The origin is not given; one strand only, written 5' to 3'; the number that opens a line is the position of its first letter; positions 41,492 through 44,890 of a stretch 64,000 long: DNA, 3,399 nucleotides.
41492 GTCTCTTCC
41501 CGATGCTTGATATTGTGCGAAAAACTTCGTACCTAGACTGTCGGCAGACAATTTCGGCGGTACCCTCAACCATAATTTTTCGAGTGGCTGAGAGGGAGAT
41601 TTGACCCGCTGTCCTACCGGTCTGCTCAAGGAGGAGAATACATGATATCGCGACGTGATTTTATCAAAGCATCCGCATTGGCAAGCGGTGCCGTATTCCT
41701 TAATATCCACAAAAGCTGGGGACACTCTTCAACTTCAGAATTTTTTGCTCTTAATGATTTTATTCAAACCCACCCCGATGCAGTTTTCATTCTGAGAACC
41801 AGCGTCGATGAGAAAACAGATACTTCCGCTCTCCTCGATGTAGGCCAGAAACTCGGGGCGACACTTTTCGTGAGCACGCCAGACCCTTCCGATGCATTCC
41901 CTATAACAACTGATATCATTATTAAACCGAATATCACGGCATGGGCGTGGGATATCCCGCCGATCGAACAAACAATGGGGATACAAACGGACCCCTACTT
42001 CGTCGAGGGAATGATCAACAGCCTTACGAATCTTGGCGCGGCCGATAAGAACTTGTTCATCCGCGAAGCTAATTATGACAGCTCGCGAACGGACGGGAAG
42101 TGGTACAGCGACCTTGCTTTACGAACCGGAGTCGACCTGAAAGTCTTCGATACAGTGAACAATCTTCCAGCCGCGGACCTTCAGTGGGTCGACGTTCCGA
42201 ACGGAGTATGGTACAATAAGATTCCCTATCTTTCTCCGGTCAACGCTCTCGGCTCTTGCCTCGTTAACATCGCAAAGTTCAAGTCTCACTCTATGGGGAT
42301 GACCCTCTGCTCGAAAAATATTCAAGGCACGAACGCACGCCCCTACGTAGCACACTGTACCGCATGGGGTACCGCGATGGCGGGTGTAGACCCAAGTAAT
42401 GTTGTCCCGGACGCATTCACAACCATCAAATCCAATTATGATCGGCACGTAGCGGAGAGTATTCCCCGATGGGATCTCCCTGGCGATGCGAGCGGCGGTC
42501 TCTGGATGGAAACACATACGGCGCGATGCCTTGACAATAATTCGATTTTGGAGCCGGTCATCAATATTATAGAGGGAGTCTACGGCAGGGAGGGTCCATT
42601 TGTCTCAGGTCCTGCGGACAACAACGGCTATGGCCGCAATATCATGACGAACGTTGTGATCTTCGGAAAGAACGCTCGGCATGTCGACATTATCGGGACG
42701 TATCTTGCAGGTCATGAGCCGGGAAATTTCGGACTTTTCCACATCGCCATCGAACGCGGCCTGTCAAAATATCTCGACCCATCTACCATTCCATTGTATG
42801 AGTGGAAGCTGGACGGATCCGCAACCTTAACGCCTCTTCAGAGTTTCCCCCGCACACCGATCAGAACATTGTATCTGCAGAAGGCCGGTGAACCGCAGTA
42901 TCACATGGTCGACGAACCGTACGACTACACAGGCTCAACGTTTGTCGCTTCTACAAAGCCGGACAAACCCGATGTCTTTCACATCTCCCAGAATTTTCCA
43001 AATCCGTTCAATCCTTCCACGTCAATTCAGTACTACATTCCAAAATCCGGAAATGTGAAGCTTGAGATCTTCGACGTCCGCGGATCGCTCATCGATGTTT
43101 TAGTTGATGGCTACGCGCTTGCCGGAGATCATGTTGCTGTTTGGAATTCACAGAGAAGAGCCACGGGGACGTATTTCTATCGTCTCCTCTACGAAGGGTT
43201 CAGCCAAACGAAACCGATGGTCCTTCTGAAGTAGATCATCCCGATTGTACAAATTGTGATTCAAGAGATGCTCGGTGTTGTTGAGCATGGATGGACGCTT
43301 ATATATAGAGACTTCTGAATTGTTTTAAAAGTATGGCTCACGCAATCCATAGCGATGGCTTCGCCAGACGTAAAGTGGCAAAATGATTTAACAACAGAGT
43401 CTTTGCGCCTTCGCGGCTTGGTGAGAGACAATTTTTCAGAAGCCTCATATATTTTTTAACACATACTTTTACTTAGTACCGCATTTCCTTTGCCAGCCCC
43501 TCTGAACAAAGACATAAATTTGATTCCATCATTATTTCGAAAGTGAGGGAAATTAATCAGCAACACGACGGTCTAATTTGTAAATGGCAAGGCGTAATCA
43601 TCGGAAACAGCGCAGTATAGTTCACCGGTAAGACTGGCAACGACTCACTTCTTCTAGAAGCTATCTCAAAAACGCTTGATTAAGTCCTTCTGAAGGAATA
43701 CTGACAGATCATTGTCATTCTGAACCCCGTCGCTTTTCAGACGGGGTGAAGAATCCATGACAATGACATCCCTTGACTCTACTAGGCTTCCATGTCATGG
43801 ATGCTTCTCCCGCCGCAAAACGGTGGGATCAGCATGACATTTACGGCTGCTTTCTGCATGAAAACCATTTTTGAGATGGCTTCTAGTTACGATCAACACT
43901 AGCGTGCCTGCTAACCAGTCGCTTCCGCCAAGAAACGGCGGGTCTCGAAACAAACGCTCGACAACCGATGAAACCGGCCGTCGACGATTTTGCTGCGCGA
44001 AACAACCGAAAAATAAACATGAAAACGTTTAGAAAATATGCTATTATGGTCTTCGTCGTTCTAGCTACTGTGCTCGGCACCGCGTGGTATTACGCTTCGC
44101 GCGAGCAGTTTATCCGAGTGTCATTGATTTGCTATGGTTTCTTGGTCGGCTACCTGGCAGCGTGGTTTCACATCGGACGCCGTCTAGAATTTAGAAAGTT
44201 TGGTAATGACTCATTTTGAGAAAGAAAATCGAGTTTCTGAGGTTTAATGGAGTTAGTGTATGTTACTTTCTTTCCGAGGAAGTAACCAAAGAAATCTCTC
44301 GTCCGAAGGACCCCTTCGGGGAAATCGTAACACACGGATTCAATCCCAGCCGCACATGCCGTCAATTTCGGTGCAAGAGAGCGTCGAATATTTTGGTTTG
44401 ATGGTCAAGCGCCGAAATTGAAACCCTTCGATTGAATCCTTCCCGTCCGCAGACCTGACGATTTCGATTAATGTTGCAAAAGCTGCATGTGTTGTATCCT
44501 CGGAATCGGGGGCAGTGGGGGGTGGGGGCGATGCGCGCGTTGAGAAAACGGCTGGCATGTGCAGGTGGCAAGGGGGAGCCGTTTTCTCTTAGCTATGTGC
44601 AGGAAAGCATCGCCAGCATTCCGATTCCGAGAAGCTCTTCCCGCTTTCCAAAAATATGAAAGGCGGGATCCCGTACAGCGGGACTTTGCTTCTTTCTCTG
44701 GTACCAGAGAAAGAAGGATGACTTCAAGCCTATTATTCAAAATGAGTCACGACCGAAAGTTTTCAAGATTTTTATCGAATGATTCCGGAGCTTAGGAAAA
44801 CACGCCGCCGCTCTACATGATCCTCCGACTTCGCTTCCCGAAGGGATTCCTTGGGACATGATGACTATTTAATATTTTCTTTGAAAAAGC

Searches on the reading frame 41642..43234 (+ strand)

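Call 4: search_protein_families(library=pfam, proteins=[window:41642-43234:+], max_evalue=0.01)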
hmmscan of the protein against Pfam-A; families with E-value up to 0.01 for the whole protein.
window:41642-43234:+ (530 aa): 3 families
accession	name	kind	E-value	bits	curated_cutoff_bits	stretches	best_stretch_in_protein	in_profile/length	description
PF04015.17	DUF362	-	7.4e-12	46.2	24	1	92-352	1-198/200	Domain of unknown function (DUF362)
PF10518.14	TAT_signal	-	0.00031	21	22.7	1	1-19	1-19/21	TAT (twin-arginine translocation) pathway signal sequence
PF18962.6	Por_Secre_tail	-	0.0012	19.5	27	1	452-522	2-69/75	Secretion system C-terminal sorting domain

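Call 5: search_protein_families(library=ncbifam, proteins=[window:41642-43234:+], max_evalue=0.01)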
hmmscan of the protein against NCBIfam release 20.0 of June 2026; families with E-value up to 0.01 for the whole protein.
window:41642-43234:+ (530 aa): 4 families
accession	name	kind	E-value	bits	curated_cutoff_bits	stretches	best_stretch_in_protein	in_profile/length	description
TIGR04183.1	Por_Secre_tail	domain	1.9e-07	30.9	23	1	452-526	2-69/72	T9SS type A sorting domain-containing protein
NF052323.1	T9SSA_dep_M6i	equivalog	7.1e-06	24.2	600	1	451-514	960-1023/1043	T9SS-dependent M6-like inactivated metalloprotease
TIGR01409.1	TAT_signal_seq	domain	0.00043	20.5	16.7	1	2-20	1-19/29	twin-arginine translocation signal domain-containing protein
NF038113.1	T9SSA_dep_M36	equivalog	0.0011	17.2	885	1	448-527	792-867/869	T9SS-dependent M36 family metallopeptidase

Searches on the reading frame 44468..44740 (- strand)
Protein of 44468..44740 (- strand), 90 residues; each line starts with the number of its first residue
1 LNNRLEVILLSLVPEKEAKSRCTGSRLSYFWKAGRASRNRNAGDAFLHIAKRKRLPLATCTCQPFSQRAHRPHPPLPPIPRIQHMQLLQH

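Call 69: search_protein_families(library=pfam, proteins=[window:44468-44740:-], max_evalue=0.01)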
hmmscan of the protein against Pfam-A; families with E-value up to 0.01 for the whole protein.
window:44468-44740:- (90 aa): 0 families
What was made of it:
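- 44202..44754 (+): Left repeat arm: a 553-bp non-coding MITE-like element. Its terminal inverted repeats are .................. and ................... It is flanked by a perfect 8-bp duplication, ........, at 44194-44201 and 44755-44762. None of the four longest ORFs inside the arm (69-90 aa) has a Pfam match (call 69).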
